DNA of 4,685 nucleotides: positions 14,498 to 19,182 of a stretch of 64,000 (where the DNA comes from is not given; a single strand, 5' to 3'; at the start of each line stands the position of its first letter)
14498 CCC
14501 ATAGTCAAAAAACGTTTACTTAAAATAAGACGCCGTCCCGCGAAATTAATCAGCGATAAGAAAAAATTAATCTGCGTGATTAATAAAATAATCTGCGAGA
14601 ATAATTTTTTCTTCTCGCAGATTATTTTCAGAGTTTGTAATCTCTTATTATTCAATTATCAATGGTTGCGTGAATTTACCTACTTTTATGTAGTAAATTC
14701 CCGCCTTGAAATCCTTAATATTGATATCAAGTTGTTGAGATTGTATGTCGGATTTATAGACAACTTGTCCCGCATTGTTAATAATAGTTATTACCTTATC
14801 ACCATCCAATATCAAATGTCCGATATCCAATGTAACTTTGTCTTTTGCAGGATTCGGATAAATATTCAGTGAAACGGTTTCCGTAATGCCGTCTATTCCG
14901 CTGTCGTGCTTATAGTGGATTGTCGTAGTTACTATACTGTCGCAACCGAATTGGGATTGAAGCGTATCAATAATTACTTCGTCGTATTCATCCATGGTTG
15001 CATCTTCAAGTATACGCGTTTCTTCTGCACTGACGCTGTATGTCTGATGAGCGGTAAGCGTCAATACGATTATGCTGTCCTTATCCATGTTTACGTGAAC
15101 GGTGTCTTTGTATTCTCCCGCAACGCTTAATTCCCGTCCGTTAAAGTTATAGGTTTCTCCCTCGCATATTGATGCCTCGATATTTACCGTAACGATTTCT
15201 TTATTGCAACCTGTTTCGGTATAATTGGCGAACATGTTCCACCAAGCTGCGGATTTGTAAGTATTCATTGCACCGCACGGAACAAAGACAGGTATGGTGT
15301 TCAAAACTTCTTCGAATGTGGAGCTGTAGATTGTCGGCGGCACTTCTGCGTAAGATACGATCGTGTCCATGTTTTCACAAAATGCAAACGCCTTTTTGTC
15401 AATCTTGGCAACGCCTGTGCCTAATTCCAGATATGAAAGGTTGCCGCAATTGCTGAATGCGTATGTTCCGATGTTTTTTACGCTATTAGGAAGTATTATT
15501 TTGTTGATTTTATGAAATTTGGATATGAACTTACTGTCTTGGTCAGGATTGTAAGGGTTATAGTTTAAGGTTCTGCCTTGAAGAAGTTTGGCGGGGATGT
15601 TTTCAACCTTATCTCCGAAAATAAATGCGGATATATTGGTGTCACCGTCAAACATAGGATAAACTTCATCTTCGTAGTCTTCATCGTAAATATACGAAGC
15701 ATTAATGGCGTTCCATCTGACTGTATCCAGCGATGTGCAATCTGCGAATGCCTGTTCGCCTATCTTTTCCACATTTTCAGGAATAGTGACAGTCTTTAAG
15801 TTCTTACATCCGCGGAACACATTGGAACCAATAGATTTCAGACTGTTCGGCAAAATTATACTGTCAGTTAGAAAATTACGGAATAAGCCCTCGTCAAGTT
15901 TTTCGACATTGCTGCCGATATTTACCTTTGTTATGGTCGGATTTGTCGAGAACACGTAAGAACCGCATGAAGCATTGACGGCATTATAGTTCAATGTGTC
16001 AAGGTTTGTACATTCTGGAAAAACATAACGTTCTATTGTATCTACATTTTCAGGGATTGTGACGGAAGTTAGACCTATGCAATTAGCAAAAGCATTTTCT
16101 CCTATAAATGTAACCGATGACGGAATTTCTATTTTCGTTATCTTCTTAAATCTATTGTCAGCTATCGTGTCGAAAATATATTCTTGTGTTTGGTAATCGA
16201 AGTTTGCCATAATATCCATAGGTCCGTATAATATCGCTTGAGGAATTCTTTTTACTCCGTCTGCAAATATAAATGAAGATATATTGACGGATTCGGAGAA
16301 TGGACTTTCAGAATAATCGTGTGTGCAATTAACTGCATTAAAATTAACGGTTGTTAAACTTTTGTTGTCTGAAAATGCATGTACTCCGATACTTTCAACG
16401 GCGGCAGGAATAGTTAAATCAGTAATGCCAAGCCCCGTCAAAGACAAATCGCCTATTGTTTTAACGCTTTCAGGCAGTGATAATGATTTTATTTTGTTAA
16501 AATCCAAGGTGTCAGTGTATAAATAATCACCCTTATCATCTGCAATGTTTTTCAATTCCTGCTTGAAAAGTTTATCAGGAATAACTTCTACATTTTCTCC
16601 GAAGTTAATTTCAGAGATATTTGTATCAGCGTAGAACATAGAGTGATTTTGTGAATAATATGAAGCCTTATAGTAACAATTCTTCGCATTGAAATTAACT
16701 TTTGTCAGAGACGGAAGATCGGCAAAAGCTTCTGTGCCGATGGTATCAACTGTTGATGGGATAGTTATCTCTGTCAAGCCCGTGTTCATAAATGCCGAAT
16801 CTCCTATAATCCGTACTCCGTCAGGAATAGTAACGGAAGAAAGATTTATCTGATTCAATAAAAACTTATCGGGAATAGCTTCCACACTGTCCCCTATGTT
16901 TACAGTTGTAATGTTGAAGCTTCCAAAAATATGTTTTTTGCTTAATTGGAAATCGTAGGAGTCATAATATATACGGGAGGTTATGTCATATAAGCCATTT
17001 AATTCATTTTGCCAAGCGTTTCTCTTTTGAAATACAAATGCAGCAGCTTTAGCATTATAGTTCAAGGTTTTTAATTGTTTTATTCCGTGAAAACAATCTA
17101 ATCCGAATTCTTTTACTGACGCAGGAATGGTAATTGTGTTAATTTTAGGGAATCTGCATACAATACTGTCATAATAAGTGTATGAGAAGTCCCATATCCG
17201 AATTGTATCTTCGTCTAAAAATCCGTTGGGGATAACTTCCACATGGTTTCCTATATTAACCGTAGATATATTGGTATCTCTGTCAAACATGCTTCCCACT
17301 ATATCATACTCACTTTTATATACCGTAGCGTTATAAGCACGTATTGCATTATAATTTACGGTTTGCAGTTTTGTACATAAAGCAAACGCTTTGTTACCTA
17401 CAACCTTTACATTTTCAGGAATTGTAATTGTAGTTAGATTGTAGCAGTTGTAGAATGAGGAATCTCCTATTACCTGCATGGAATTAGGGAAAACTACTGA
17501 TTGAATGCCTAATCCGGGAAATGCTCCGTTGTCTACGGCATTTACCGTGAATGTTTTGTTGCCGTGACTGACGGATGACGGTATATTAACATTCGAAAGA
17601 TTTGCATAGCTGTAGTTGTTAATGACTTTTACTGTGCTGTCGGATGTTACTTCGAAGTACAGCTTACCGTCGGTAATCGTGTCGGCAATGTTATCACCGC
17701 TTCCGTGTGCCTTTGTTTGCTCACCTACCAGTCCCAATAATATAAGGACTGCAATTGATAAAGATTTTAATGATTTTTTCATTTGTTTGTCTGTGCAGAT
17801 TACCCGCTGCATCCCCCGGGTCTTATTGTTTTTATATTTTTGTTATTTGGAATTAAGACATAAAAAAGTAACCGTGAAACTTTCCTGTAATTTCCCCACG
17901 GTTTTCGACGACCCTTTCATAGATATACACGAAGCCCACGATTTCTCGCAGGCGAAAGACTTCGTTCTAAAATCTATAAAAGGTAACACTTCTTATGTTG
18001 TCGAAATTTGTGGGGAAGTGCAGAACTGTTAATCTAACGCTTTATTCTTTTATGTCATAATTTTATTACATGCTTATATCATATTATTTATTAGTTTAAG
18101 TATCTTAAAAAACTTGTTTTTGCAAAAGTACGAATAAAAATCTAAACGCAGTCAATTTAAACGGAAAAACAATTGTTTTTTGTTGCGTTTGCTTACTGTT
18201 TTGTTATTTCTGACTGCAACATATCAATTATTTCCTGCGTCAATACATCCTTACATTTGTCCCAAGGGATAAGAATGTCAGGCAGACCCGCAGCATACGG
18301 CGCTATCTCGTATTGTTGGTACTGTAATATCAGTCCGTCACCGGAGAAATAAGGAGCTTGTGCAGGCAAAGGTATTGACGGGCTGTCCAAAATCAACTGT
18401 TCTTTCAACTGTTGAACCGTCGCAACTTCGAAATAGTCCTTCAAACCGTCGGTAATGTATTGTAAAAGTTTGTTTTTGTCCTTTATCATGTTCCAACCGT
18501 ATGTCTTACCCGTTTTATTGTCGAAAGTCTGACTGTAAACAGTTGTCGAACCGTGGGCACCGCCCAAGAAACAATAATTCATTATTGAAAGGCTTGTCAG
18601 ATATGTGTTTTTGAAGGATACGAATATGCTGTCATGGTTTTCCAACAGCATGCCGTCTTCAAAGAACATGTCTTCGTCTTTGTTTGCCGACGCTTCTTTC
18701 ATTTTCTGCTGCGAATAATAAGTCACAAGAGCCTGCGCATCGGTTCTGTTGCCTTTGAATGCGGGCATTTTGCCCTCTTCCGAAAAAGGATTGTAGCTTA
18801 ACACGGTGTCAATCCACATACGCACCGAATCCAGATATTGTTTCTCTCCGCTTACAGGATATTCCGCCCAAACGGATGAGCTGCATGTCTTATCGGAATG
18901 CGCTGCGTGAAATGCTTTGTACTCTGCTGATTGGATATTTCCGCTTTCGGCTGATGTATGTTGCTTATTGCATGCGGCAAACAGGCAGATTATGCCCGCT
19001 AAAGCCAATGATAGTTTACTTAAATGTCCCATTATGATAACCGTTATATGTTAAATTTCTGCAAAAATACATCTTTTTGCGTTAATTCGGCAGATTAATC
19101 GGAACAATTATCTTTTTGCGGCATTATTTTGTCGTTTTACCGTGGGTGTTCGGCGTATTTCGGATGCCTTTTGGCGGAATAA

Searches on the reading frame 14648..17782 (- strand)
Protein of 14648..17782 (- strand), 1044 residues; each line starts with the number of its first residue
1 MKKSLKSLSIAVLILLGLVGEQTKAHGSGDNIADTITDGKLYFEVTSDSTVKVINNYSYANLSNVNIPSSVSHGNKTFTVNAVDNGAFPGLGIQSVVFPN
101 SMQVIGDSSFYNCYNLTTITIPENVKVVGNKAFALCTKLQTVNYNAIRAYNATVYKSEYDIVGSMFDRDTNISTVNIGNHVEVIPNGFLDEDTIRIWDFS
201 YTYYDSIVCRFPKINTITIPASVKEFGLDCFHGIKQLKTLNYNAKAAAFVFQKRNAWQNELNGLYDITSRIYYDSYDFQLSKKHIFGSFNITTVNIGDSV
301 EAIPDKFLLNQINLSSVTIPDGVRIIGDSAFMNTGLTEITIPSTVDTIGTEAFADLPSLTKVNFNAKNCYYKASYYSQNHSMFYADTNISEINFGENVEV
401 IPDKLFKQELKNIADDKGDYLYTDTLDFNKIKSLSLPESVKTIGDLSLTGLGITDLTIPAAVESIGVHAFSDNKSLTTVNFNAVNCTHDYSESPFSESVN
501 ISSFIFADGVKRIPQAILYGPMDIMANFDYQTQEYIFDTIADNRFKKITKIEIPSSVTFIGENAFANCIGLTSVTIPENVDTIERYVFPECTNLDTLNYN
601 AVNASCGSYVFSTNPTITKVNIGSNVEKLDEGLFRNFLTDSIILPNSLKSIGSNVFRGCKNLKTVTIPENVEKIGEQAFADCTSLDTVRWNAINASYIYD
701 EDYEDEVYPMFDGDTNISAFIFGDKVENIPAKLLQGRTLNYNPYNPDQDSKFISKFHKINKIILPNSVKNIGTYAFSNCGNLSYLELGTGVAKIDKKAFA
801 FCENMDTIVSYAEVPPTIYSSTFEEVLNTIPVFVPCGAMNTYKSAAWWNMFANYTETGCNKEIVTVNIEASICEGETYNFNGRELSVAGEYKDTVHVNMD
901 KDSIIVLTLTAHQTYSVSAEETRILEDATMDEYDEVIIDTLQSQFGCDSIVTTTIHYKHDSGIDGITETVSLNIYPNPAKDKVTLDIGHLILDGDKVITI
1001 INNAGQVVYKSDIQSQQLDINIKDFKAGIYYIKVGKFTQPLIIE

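Call 11: search_protein_families(library=pfam, proteins=[window:14648-17782:-], max_evalue=0.001)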
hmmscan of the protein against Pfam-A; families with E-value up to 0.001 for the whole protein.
window:14648-17782:- (1044 aa): 3 families
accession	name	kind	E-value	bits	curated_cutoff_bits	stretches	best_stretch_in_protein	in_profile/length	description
PF13306.12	LRR_5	-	1.8e-99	328.9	27.7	6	543-636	28-122/127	BspA type Leucine rich repeat region (6 copies)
PF13855.12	LRR_8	-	1.4e-13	50.8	27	0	646-686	11-52/61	Leucine rich repeat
PF18962.6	Por_Secre_tail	-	5.2e-11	43.1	27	1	974-1036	1-64/75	Secretion system C-terminal sorting domain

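Call 54: find_homologous_proteins(query=window:14648-17782:-, max_evalue=1e-20)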
Query window:14648-17782:- (1044 aa): 6660 proteins with E <= 1e-20 among 8000 candidates; the best 120 are listed.
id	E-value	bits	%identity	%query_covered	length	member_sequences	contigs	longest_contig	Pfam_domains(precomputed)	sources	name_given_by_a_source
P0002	0.0e+0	2351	100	100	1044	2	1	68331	PF13306.13,PF18962.8,PF13855.13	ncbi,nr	ncbi:MAG: leucine-rich repeat protein [Bacteroidales bacterium]|nr:leucine-rich repeat protein [Bact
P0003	1.0e-254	866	45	94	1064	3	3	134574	PF13306.13,PF18962.8,PF13855.13,PF23952.2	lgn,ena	-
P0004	2.3e-183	630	33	73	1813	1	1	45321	PF13306.13,PF18962.8,PF18998.7,PF12799.14,PF13855.13,PF23952.2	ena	-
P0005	8.3e-162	559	29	69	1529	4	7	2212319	PF13306.13,PF18998.7,PF13855.13,PF23952.2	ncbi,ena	-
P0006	1.6e-157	545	29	76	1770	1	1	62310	PF23622.2,PF13306.13,PF18962.8,PF18998.7,PF12799.14,PF13855.13,PF23952.2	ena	-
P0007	2.0e-157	544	31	73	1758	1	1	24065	PF13306.13,PF18962.8,PF18998.7,PF12799.14,PF13855.13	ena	-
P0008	1.6e-156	541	25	76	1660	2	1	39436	PF13306.13,PF12799.14,PF13855.13,PF23952.2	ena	-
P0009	1.2e-152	528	30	76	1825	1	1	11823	PF13306.13,PF18962.8,PF18998.7,PF12799.14,PF13855.13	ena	-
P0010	3.6e-147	510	27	77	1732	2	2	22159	PF13306.13,PF18998.7,PF12799.14,PF13855.13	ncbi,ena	-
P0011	1.3e-141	492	28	82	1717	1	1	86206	PF13306.13,PF18962.8,PF12799.14,PF13620.13,PF13855.13,PF17210.10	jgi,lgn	jgi:hypothetical protein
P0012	4.3e-141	490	27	73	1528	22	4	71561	PF13306.13,PF18998.7,PF13855.13,PF23952.2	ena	-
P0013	7.8e-140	486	28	74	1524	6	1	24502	PF13306.13,PF00404.25,PF12636.13,PF12799.14,PF13855.13,PF23952.2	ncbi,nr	ncbi:MAG: leucine-rich repeat protein [Muribaculaceae bacterium]|nr:leucine-rich repeat protein [Mur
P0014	1.9e-138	481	27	75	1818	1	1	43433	PF13306.13,PF13855.13,PF23952.2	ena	-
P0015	6.0e-138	480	27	73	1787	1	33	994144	PF09479.17,PF13306.13,PF18998.7,PF05725.19,PF13855.13,PF23952.2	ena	-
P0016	4.5e-137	477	26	79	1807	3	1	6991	PF13306.13,PF13855.13,PF23952.2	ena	-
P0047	5.0e-122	427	30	90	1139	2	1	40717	PF13306.13,PF18962.8,PF27129.1,PF13855.13,PF23952.2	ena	-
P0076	1.3e-115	406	27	97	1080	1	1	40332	PF13306.13,PF18962.8,PF18998.7,PF27129.1,PF12799.14,PF13855.13,PF23952.2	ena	-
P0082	2.8e-114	401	26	96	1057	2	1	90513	PF13306.13,PF18962.8,PF18998.7,PF27129.1,PF12799.14,PF13855.13,PF23952.2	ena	-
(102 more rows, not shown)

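Call 55: find_encoding_contigs(protein=P0003, flank=10000, max_places=4)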
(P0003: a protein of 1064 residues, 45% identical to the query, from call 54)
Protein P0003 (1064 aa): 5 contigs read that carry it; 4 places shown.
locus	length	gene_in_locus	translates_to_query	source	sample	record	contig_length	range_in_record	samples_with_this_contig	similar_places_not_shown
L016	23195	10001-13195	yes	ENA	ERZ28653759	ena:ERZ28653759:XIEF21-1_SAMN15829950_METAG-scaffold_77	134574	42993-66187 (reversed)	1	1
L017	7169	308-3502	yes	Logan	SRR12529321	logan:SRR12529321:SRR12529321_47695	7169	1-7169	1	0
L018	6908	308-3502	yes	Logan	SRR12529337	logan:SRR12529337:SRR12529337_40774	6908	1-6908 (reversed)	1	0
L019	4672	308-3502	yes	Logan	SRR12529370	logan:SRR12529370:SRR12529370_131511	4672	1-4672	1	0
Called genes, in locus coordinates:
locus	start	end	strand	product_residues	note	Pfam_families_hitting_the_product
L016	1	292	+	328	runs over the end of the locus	PF07396:Porin_O_P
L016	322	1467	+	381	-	PF07670:Gate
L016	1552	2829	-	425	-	PF03313:SDH_alpha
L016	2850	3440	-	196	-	PF03190:Thioredox_DsbH, PF13098:Thioredoxin_2 (weak)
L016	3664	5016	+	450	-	PF05896:NQRA_N, PF24836:NQRA_2nd, PF11973:NQRA_SLBB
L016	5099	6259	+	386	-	PF03116:NQR2_RnfD_RnfE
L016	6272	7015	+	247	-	PF04205:FMN_bind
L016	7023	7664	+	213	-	PF02508:Rnf-Nqr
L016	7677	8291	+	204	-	PF02508:Rnf-Nqr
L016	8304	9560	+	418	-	PF00111:Fer2, PF00970:FAD_binding_6 (weak), PF00175:NAD_binding_1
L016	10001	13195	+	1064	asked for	PF13306:LRR_5, PF13855:LRR_8 (faint), PF23952:LRR_EndoS (faint), PF13306:LRR_5, PF18962:Por_Secre_tail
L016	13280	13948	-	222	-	PF13568:OMP_b-brl_2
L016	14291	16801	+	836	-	PF13620:CarboxypepD_reg (weak), PF13715:CarbopepD_reg_2, PF14905:OMP_b-brl_3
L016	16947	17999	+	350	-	PF03054:tRNA_Me_trans, PF20259:tRNA_Me_trans_M, PF20258:tRNA_Me_trans_C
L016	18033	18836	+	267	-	PF01784:DUF34_NIF3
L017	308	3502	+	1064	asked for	PF13306:LRR_5, PF13855:LRR_8 (faint), PF23952:LRR_EndoS (faint), PF13306:LRR_5, PF18962:Por_Secre_tail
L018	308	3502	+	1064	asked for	PF13306:LRR_5, PF13855:LRR_8 (faint), PF23952:LRR_EndoS (faint), PF13306:LRR_5, PF18962:Por_Secre_tail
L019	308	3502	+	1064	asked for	PF13306:LRR_5, PF13855:LRR_8 (faint), PF23952:LRR_EndoS (faint), PF13306:LRR_5, PF18962:Por_Secre_tail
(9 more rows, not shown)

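Call 58: find_encoding_contigs(protein=P0047, flank=6000, max_places=3)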
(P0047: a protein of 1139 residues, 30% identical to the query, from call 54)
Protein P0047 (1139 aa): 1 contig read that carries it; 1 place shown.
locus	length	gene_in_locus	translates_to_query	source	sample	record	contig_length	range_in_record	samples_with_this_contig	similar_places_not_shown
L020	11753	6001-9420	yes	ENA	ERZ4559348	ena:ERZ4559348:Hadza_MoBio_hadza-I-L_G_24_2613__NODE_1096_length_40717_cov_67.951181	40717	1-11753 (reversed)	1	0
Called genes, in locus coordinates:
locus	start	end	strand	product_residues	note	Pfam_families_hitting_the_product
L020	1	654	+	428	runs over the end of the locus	PF01595:CNNM, PF00571:CBS, PF03471:CorC_HlyC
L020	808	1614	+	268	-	PF01618:MotA_ExbB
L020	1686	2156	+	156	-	-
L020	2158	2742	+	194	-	PF02472:ExbD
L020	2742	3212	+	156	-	PF02472:ExbD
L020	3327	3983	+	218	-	PF01170:UPF0020 (weak), PF05175:MTS, PF05971:Methyltransf_10 (weak), PF06325:PrmA, PF13489:Methyltransf_23 (weak), PF13847:Methyltransf_31, PF08242:Methyltransf_12 (weak), PF13649:Methyltransf_25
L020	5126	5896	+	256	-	-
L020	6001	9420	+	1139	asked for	PF27129:FapBC (faint), PF13306:LRR_5, PF13855:LRR_8 (faint), PF23952:LRR_EndoS (faint), PF13306:LRR_5, PF18962:Por_Secre_tail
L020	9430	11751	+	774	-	?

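Call 59: find_encoding_contigs(protein=P0076, flank=6000, max_places=3)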
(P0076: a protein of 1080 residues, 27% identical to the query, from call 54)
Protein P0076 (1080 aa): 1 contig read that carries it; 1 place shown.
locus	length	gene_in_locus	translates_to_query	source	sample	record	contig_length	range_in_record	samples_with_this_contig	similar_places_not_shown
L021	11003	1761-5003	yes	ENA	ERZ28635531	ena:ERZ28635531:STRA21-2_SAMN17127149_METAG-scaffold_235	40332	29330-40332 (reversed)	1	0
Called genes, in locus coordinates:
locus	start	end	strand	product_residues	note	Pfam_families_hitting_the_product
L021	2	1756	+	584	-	?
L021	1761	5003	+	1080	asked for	PF27129:FapBC (faint), PF12799:LRR_4 (faint), PF13306:LRR_5, PF13855:LRR_8 (faint), PF23952:LRR_EndoS (faint), PF13306:LRR_5, PF18998:Flg_new_2 (weak), PF18962:Por_Secre_tail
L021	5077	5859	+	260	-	PF01227:GTP_cyclohydroI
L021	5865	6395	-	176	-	PF00588:SpoU_methylase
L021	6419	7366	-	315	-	PF19841:GldN (weak)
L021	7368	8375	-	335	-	PF19841:GldN (faint)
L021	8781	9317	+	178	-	-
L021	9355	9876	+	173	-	-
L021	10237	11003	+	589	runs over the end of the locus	PF08497:Radical_SAM_N, PF04055:Radical_SAM (weak), PF11842:DUF3362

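Call 60: find_encoding_contigs(protein=P0082, flank=6000, max_places=3)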
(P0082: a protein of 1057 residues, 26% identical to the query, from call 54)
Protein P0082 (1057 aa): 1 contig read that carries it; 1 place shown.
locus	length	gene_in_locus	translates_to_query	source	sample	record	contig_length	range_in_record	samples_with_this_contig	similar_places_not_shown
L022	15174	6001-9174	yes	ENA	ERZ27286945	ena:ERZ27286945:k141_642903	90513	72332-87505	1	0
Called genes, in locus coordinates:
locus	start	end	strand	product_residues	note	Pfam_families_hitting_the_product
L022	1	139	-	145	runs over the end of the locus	-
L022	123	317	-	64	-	-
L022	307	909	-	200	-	-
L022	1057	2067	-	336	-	-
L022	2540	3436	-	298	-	-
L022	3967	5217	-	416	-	PF13173:AAA_14, PF13635:DUF4143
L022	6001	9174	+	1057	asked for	PF13306:LRR_5, PF13855:LRR_8 (faint), PF23952:LRR_EndoS (faint), PF27129:FapBC (faint), PF12799:LRR_4 (faint), PF13306:LRR_5, PF18998:Flg_new_2 (weak), PF18962:Por_Secre_tail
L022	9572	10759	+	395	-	PF07075:NamZ_N, PF20732:NamZ_C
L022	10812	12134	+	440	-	PF02881:SRP54_N, PF01656:CbiA (faint), PF06414:Zeta_toxin (weak), PF13401:AAA_22 (faint), PF00448:SRP54, PF08433:KTI12 (faint), PF02978:SRP_SPB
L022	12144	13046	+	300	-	PF00763:THF_DHG_CYH, PF02882:THF_DHG_CYH_C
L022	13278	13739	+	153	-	-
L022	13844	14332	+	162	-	-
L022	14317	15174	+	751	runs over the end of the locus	PF01262:AlaDh_PNT_C (faint), PF10418:DHODB_Fe-S_bind, PF14691:Fer4_20, PF01946:Thi4 (weak), PF07992:Pyr_redox_2, PF13450:NAD_binding_8, PF13738:Pyr_redox_3 (weak), PF00070:Pyr_redox, +6 more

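Call 75: search_protein_families(library=pfam, proteins=[L022:1057-2067:-, L022:307-909:-], max_evalue=0.01)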
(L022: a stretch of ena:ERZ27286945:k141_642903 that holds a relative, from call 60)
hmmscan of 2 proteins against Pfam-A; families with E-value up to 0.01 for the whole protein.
L022:1057-2067:- (336 aa): 0 families

L022:307-909:- (200 aa): 0 families

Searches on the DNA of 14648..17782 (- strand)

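Call 56: search_with_rna_model(model_id=R1, sources=[L016, L017], max_evalue=1, show_alignments=1)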
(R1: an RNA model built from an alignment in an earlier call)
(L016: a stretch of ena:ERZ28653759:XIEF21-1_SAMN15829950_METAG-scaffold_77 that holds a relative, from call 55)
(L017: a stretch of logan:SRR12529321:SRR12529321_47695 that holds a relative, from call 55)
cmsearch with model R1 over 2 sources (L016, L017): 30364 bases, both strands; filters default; matches with E-value up to 1: 7.
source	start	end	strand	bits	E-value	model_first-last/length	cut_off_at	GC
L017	2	185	+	60.3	4.3e-10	1-182/182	no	0.36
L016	9695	9878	+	60.3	4.3e-10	1-182/182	no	0.36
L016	18631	18691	-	16.9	0.11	1-182/182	no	0.3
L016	21123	21171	+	15.9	0.18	1-182/182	no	0.27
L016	21134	21176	-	15.6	0.2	1-182/182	no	0.21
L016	1467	1554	-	12.6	0.77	1-182/182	no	0.27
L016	16883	16911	+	12.4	0.85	1-182/182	no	0.24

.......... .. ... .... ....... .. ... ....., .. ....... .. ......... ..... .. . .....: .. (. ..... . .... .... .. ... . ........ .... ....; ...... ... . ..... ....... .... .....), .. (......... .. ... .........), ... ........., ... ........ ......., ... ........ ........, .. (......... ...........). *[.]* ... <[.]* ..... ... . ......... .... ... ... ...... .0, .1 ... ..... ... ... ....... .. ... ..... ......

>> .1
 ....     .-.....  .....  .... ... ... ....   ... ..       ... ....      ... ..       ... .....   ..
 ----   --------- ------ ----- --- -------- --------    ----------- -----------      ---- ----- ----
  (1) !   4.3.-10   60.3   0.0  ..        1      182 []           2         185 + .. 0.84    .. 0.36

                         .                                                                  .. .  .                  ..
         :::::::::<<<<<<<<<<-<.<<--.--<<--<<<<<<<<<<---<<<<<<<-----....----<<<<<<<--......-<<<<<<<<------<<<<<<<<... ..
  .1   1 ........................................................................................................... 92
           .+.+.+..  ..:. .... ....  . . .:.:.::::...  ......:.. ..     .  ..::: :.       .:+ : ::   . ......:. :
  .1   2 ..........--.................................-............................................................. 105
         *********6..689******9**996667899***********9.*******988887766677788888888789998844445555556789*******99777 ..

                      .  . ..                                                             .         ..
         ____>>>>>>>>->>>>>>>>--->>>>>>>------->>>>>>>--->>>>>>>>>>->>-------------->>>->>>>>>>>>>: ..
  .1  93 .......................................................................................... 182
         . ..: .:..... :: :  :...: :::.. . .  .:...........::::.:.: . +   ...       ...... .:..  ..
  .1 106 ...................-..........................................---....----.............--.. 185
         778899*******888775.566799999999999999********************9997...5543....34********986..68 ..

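Call 61: search_with_rna_model(model_id=R1, sources=[L020, L021, L022], max_evalue=1)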
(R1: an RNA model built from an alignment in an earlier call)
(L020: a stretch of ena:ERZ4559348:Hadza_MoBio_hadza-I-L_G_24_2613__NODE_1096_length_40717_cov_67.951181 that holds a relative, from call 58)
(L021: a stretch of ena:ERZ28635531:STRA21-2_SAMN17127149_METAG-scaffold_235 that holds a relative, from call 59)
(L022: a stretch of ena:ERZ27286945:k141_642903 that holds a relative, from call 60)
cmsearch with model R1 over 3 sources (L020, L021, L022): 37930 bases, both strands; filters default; matches with E-value up to 1: 3.
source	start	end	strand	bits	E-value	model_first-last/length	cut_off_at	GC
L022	3529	3713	-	105.6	8.7e-19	1-182/182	no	0.37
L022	9201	9244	-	19.1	0.053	1-182/182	no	0.48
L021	9871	9947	-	13.6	0.62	1-182/182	no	0.36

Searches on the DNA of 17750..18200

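Call 14: search_rna_families(source=window, start=17750, end=18200, threshold=evalue, max_evalue=10)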
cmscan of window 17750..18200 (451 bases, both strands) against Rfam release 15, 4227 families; matches with E-value up to 10: 1.
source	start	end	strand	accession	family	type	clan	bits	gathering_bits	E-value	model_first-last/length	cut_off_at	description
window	17883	18026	+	RF00648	MIR396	Gene; miRNA;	-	18.3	80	0.5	1-118/118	no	MIR396 microRNA precursor family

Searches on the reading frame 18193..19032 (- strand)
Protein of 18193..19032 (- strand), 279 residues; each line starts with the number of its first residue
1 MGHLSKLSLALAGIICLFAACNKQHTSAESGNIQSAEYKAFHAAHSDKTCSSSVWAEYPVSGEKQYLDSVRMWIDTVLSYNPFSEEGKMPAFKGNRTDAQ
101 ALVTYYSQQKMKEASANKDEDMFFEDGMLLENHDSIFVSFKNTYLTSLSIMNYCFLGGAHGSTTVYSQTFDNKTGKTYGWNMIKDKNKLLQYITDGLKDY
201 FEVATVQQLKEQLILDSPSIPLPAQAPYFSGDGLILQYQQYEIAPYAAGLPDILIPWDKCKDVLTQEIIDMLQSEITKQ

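Call 11: search_protein_families(library=pfam, proteins=[window:18193-19032:-], max_evalue=0.001)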
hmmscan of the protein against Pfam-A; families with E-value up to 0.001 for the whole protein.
window:18193-19032:- (279 aa): 2 families
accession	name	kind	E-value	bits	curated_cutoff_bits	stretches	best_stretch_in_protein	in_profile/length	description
PF11738.13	DUF3298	-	2.5e-12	48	24.1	1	186-258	11-84/84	Protein of unknown function (DUF3298)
PF13739.11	PdaC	-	0.00017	23.1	29.1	1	99-163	37-95/95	Deacetylase PdaC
